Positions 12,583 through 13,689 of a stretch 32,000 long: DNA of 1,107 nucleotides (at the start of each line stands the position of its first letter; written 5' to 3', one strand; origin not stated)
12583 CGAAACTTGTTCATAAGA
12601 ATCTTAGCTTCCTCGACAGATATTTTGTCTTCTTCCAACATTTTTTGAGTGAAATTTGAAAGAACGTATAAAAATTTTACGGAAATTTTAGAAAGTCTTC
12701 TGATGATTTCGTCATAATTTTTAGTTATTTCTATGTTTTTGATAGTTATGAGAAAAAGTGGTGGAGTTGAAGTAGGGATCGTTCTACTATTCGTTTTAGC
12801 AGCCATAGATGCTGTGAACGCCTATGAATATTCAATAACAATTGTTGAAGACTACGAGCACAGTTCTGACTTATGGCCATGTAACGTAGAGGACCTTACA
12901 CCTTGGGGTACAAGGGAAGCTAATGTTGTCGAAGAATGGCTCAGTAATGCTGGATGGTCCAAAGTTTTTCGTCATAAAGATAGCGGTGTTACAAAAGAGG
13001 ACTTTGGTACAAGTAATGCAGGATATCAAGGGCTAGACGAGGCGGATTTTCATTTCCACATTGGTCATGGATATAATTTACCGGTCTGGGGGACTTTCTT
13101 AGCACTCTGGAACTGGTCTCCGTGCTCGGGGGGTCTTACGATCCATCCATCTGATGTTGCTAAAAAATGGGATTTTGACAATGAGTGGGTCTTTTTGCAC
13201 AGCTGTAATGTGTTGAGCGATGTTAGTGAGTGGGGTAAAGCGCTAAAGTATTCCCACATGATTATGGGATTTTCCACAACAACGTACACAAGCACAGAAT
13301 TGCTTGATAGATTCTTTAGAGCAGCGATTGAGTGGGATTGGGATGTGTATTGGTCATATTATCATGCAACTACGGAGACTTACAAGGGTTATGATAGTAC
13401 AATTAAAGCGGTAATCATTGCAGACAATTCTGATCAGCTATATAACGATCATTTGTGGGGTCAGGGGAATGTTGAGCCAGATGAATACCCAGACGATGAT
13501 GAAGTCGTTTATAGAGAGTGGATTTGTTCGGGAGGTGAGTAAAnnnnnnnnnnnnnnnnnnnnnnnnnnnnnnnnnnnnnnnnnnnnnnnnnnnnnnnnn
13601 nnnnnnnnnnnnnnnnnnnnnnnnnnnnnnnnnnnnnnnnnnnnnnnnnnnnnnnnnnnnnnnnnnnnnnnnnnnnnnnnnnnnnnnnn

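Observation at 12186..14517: Candidate undescribed module: membrane-tethered wHTH regulator divergent from a secreted peptidase-like / PepSY-like / miniprotein operon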

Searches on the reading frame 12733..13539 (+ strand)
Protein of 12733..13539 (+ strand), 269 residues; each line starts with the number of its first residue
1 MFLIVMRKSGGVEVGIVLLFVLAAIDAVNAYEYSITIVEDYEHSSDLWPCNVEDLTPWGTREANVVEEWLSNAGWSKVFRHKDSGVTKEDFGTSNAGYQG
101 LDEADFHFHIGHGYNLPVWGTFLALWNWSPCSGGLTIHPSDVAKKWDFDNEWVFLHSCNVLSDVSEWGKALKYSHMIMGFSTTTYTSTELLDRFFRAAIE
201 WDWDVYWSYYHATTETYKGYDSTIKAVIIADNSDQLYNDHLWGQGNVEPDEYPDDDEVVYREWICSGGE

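Call 4: search_protein_families(library=pfam, proteins=[window:12733-13539:+], max_evalue=1)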
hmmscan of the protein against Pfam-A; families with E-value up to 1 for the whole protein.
seq(269 aa): 1 family
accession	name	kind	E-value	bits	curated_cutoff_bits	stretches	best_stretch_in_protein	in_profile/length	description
PF19872.4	DUF6345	-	8.2e-15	55.3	26.9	1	50-254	9-212/221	Family of unknown function (DUF6345)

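Call 5: search_protein_families(library=ncbifam, proteins=[window:12733-13539:+], max_evalue=1)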
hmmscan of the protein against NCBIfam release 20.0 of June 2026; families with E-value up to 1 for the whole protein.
seq(269 aa): 0 families

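Call 6: search_solved_structures(query=window:12733-13539:+, max_evalue=10)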
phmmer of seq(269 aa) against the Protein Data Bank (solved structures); distinct sequences matched with E-value up to 10: 1.
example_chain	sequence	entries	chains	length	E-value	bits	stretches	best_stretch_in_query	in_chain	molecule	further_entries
9q9u_A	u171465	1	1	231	0.22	14.2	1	77-116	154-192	Extracellular enterotoxin L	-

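Call 8: find_homologous_proteins(query=window:12733-13539:+)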
Query seq(269 aa) (269 aa): 33 proteins with E <= 0.001 among 417 candidates.
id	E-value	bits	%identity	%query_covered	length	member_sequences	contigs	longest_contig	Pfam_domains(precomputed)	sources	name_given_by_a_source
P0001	1.5e-146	506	83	94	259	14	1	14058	PF19872.5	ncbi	-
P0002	7.7e-131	454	78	93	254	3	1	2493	PF19872.5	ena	-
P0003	1.6e-119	417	76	87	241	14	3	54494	PF19872.5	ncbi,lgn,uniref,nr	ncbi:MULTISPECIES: DUF6345 domain-containing protein [unclassified Archaeoglobus]|uniref:DUF6345 dom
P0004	6.1e-119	415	71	93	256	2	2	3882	PF19872.5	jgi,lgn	-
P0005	7.4e-106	372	69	88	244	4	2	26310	PF19872.5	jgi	jgi:hypothetical protein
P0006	2.5e-95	337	60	95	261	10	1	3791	PF19872.5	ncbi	-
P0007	1.1e-75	273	80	55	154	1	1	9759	-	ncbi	-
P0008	4.6e-64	235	50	95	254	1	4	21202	PF19872.5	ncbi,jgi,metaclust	jgi:hypothetical protein|metaclust:\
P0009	3.1e-63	232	48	94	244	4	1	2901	PF19872.5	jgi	-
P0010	3.4e-63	232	48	93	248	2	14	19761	PF19872.5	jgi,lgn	jgi:hypothetical protein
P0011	7.7e-62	228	46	97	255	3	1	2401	PF19872.5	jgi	jgi:hypothetical protein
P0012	7.1e-59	218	49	88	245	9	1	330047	PF19872.5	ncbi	-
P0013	7.3e-59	218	47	93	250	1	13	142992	PF19872.5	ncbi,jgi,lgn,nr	ncbi:MAG: hypothetical protein PWQ51_1707 [Methanolobus sp.]|jgi:hypothetical protein|nr:hypothetica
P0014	1.2e-58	217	51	88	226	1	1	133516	PF19872.5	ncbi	-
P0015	6.8e-58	215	48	94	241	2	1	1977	PF19872.5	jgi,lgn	jgi:hypothetical protein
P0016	1.4e-57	214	51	88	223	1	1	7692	PF19872.5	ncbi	-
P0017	1.6e-57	213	46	91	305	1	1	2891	PF00404.25,PF19872.5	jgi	-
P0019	1.5e-53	200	44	91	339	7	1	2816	PF19872.5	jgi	-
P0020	1.8e-53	200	46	91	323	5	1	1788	PF19872.5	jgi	jgi:hypothetical protein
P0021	6.3e-52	195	42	94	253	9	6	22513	PF19872.5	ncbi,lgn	-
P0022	6.8e-51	192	44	91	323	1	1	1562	PF00404.25,PF19872.5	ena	-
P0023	1.6e-50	190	46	87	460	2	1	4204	PF01497.24,PF19872.5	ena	-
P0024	5.8e-49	185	45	81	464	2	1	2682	PF19872.5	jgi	-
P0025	6.8e-49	185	47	81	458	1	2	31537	PF01497.24,PF19872.5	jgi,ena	-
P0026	2.0e-48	184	45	81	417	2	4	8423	PF01497.24,PF19872.5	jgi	-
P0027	6.5e-46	175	42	80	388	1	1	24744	PF19872.5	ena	-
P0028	4.4e-45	173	42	91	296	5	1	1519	PF19872.5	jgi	-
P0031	6.6e-36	142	36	96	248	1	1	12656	PF19872.5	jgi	jgi:hypothetical protein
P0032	1.6e-31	128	44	64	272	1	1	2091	PF19872.5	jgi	-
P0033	1.4e-28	118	36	95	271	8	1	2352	PF19872.5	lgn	-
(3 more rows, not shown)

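Call 12: find_related_loci(query=A1, collection=genome_contigs, flank=6000)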
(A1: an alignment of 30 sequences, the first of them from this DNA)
Query A1 (269 aa) in genome_contigs; peptide patterns used: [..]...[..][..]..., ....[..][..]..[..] (x = any residue, [..] = any of these).
48 stretches matched a pattern; 29 encode a relative of the query (tblastn E <= 1e-3); 29 distinct loci.
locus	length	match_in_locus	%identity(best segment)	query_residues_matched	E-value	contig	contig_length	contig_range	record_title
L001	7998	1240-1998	83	17-269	2e-143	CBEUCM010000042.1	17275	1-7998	MAG TPA_asm: uncultured Archaeoglobaceae archaeon isolate SRR24791474_metabat2_3 genome assembly, contig: ERZ25515408.71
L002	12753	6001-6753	77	17-269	2e-130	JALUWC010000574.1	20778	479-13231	MAG: Geoglobus sp. isolate 128-326_metabat2_scaf2bin.087 128-326_scaffold_999_c1, whole genome shotgun sequence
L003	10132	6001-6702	76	35-268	1e-118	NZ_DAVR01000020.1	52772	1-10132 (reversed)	MAG: Archaeoglobus sp. UBA230 UBA230_contig_292, whole genome shotgun sequence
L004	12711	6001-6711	75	33-269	3e-112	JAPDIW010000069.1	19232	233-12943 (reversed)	MAG: Archaeoglobi archaeon isolate S5B4_HD70 c_000000000784, whole genome shotgun sequence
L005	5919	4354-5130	55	8-266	7e-91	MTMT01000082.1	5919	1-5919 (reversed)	MAG: Archaeoglobus sp. JdFR-32 JGI24020J35080_1003706, whole genome shotgun sequence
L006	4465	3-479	73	108-269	4e-78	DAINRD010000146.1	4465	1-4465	MAG TPA_asm: Archaeoglobus sp. isolate CTOTU24189 NODE_488_length_4465_cov_6.735374, whole genome shotgun sequence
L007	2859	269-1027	50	12-267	6e-71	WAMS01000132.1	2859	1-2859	MAG: Geoglobus sp. isolate S139_78_esom k151_605609, whole genome shotgun sequence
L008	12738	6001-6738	50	16-265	3e-70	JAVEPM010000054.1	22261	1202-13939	MAG: Methanolobus sp. isolate BF_dRep_2 scaffold_3683_c1_biofilm_2017, whole genome shotgun sequence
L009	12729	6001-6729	48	11-265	2e-69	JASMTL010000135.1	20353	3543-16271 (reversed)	MAG: Methanosarcinaceae archaeon isolate GSC-VFA-60_REP9 CoA_60C_k149_64456, whole genome shotgun sequence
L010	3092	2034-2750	50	11-265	3e-69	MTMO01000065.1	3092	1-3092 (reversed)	MAG: Archaeoglobus sp. JdFR-27 JGI24020J35080_1007975, whole genome shotgun sequence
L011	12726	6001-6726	48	15-265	3e-68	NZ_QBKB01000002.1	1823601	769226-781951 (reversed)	Methanohalophilus profundi strain SLHTYRO Scaffold_2, whole genome shotgun sequence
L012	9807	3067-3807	50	6-265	3e-66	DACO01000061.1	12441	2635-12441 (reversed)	MAG TPA_asm: Methanolobus sp. UBA118 UBA118_contig_68, whole genome shotgun sequence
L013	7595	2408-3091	49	28-269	3e-65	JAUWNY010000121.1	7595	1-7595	MAG: Methanophagales archaeon isolate CSMAG_2436 CSMAG_2436_k141_990317_length_7595_cov_73.8385, whole genome shotgun se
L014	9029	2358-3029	49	32-269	4e-65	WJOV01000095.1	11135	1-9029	MAG: Methanosarcinales archaeon isolate 1244-F3-H4-B6 F3H4_C544, whole genome shotgun sequence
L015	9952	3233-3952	46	16-269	2e-64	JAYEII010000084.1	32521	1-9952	MAG: Methanobacteriota archaeon isolate MAG195 MAG195_86, whole genome shotgun sequence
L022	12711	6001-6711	41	32-269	2e-48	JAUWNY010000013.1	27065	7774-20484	MAG: Methanophagales archaeon isolate CSMAG_2436 CSMAG_2436_k141_693054_length_27065_cov_69.0827, whole genome shotgun s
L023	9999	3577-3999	53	118-265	6e-45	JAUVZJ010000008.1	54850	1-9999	MAG: Methanophagales archaeon isolate CSMAG_1265 CSMAG_1265_k141_990851_length_54850_cov_152.9535, whole genome shotgun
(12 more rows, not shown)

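Call 17: predict_structure(alignment_id=A1)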
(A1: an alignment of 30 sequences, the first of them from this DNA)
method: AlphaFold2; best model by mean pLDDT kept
length: 269 residues; sequences in the alignment: 30
mean_pLDDT: 86.6   pTM: 0.84
mean pLDDT of the five models: 86.6, 85.5, 84.3, 84.2, 83.1
residues with pLDDT >= 90: 180; 70-90: 46; 50-70: 28; < 50: 15
segments of 3 or more residues with pLDDT < 50: 1-8, 24-26
pLDDT, mean of each block of 10 residues (from residue 1): 45 52 55 96 92 94 98 95 95 68 87 93 95 93 84 95 94 90 92 98 98 94 93 94 91 74 82
secondary structure, 60 per line:
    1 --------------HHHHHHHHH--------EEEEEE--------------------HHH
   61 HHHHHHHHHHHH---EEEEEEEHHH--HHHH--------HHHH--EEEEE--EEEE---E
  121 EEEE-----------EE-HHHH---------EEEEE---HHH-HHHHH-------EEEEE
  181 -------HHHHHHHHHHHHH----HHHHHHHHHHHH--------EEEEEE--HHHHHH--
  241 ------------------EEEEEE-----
elements in order: H15-23 E32-37 H58-72 E76-82 H88-91 H100-103 E106-110 E113-116 E120-124 H139-142 E152-156 H164-168 E176-180 H188-200 H205-216 E225-230 H233-238 E259-264

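Call 22: fold_search(model_id=the predicted structure, library=pdb)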
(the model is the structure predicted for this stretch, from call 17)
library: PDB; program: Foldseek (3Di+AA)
matches with E <= 10: 662; with E <= 0.001: 31
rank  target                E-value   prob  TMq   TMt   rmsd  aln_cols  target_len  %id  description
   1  6ns7_D                1.8e-05  1.00  0.50  0.55   4.8       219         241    9  Crystal structure of murine caspase-11 (released 2020-07-29)
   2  7wr1_A                4.0e-05  1.00  0.44  0.49   5.4       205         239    8  P32 of caspase-4 C258A mutant in complex with OspC3 C-terminal ankyrin-repeat domain (released 2023-01-25)
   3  7wr5_C                5.1e-05  1.00  0.43  0.48   6.0       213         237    8  Crystal structure of OspC3-calmodulin-caspase-4 complex binding with 2'-aF-NAD+ (released 2023-01-25)
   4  6ns7_B                6.5e-05  1.00  0.46  0.51   5.2       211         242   10  Crystal structure of murine caspase-11 (released 2020-07-29)
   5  8wra                  1.1e-04  1.00  0.45  0.49   7.7       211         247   13  The Crystal Structure of CASP1 from Biortus (released 2023-11-15)
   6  7wr1_B                1.3e-04  1.00  0.41  0.46   5.9       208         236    9  P32 of caspase-4 C258A mutant in complex with OspC3 C-terminal ankyrin-repeat domain (released 2023-01-25)
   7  6kmt_A                1.7e-04  1.00  0.47  0.53   4.4       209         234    9  P32 of caspase-11 mutant C254A (released 2020-03-11)
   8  6ns7_A                1.9e-04  1.00  0.50  0.54   5.6       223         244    9  Crystal structure of murine caspase-11 (released 2020-07-29)
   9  6kmt_D                2.2e-04  1.00  0.48  0.55   4.6       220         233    9  P32 of caspase-11 mutant C254A (released 2020-03-11)
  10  7wr4_C                2.2e-04  1.00  0.43  0.47   5.5       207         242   10  Crystal structure of OspC3-calmodulin-caspase-4 complex (released 2023-01-25)
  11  6n9j_A                2.2e-04  1.00  0.42  0.34   8.8       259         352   10  X-ray structure of a secreted C11 cysteine protease from Bacteroides thetaiotaomicron in complex with an irreversible  (released 2019-12-11)
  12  3e4c_A                3.2e-04  1.00  0.46  0.46   7.8       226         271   13  Procaspase-1 zymogen domain crystal structure (released 2008-12-30)
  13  2fp3                  4.0e-04  1.00  0.48  0.50   5.3       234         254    7  Crystal structure of the Drosophila initiator caspase Dronc (released 2006-01-31)
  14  7wr6_A                4.0e-04  1.00  0.42  0.45   6.1       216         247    8  Crystal structure of ADP-riboxanated caspase-4 in complex with Af1521 (released 2023-01-25)
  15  4fea_B                4.3e-04  1.00  0.41  0.53   6.0       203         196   10  Crystal structure of CASPASE-7 in Complex with allosteric inhibitor (released 2012-08-01)
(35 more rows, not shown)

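Call 37: find_encoding_contigs(protein=P0025, flank=6000, max_places=3)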
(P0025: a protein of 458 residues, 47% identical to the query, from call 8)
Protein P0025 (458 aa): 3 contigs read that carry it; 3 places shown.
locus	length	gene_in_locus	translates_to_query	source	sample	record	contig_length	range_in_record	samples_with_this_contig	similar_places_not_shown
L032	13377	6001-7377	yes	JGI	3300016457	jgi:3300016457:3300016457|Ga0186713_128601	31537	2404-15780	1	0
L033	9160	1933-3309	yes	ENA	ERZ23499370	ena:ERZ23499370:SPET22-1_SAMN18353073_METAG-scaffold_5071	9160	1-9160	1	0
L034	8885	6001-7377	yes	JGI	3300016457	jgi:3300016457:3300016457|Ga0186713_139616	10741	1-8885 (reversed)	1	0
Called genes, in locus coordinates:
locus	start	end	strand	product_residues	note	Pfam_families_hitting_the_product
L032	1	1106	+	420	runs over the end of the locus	PF01497:Peripla_BP_2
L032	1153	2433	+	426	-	PF01497:Peripla_BP_2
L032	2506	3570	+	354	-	PF04055:Radical_SAM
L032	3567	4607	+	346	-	PF04055:Radical_SAM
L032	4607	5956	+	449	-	PF01497:Peripla_BP_2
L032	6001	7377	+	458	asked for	PF01497:Peripla_BP_2 (weak), PF19872:DUF6345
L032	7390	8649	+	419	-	PF00963:Cohesin (weak)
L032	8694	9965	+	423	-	PF01497:Peripla_BP_2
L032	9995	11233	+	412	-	PF01497:Peripla_BP_2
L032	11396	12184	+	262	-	PF00398:RrnaAD, PF02475:TRM5-TYW2_MTfase (faint), PF13489:Methyltransf_23 (weak), PF06325:PrmA (weak), PF13847:Methyltransf_31, PF08241:Methyltransf_11, PF08242:Methyltransf_12, PF13649:Methyltransf_25, +1 more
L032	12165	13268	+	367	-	PF01032:FecCD, PF00950:ABC-3 (weak)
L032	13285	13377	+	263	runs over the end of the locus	PF00005:ABC_tran, PF13304:AAA_21 (faint)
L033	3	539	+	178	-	?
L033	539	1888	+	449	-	PF01497:Peripla_BP_2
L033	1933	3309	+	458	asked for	PF01497:Peripla_BP_2 (weak), PF19872:DUF6345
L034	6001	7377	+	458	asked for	PF01497:Peripla_BP_2 (weak), PF19872:DUF6345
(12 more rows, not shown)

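Call 38: search_protein_families(library=pfam, proteins=[P0025, L032:7390-8646:+, P0023, P0019], max_evalue=0.1)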
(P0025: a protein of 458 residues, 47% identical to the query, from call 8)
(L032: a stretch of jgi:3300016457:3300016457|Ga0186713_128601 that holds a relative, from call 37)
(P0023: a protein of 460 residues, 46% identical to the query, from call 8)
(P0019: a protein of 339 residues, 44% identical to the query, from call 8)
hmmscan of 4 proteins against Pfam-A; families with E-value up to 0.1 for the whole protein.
P0025 (458 aa): 3 families
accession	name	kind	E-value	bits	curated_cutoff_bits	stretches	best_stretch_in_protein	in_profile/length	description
PF19872.4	DUF6345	-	1.8e-17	64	26.9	1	267-443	31-211/221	Family of unknown function (DUF6345)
PF01497.23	Peripla_BP_2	-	2.3e-06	27.6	27.5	1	108-228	1-119/235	Periplasmic binding protein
PF00404.24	Dockerin_1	-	0.095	13.4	22.9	0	35-78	5-52/57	Dockerin type I domain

L032:7390-8646:+ (419 aa): 1 family
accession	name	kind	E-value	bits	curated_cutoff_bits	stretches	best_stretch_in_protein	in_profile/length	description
PF00963.24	Cohesin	-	1.5e-06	28.9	24.1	1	299-384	11-102/139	Cohesin domain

P0023 (460 aa): 2 families
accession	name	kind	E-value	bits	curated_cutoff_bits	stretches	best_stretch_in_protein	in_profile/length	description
PF19872.4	DUF6345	-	1.6e-16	60.9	26.9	1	266-446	31-212/221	Family of unknown function (DUF6345)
PF01497.23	Peripla_BP_2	-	8.5e-07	29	27.5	1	108-226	1-117/235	Periplasmic binding protein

P0019 (339 aa): 2 families
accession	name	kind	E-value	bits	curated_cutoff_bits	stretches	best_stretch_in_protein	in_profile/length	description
PF19872.4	DUF6345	-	1e-14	55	26.9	1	146-335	32-221/221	Family of unknown function (DUF6345)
PF00404.24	Dockerin_1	-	0.00024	21.7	22.9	1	31-84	2-52/57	Dockerin type I domain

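Call 40: search_protein_families(library=pfam, alignment_id=A1, max_evalue=10)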
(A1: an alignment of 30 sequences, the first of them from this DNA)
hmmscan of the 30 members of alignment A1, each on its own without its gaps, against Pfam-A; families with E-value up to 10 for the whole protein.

A. member 1, seq(269 aa): 1 family
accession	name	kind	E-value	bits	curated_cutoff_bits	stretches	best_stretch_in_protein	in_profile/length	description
PF19872.4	DUF6345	-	8.2e-15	55.3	26.9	1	50-254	9-212/221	Family of unknown function (DUF6345)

B. families by the number of members that match (of 30 scanned): 16 families
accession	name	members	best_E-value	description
PF19872.4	DUF6345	29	2.1e-19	Family of unknown function (DUF6345)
PF00404.24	Dockerin_1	8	1.4e-08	Dockerin type I domain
PF01497.23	Peripla_BP_2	5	3.5e-07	Periplasmic binding protein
PF01644.23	Chitin_synth_1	2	0.037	Chitin synthase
PF07925.16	RdRP_5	2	0.16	Reovirus RNA-dependent RNA polymerase lambda 3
PF13489.12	Methyltransf_23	1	0.0083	Methyltransferase domain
PF17607.7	DUF5503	1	0.028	Family of unknown function (DUF5503)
PF23934.1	DUF7270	1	0.04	Domain of unknown function (DUF7270)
PF06198.16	DUF999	1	0.072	Protein of unknown function (DUF999)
PF00656.27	Peptidase_C14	1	0.16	Caspase domain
PF20480.3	DUF6720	1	0.17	Family of unknown function (DUF6720)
PF14154.11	DUF4306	1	0.2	Domain of unknown function (DUF4306)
PF13077.11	DUF3909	1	0.22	Protein of unknown function (DUF3909)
PF03344.20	Daxx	1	0.24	Daxx N-terminal Rassf1C-interacting domain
PF10749.14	DUF2534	1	0.42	Protein of unknown function (DUF2534)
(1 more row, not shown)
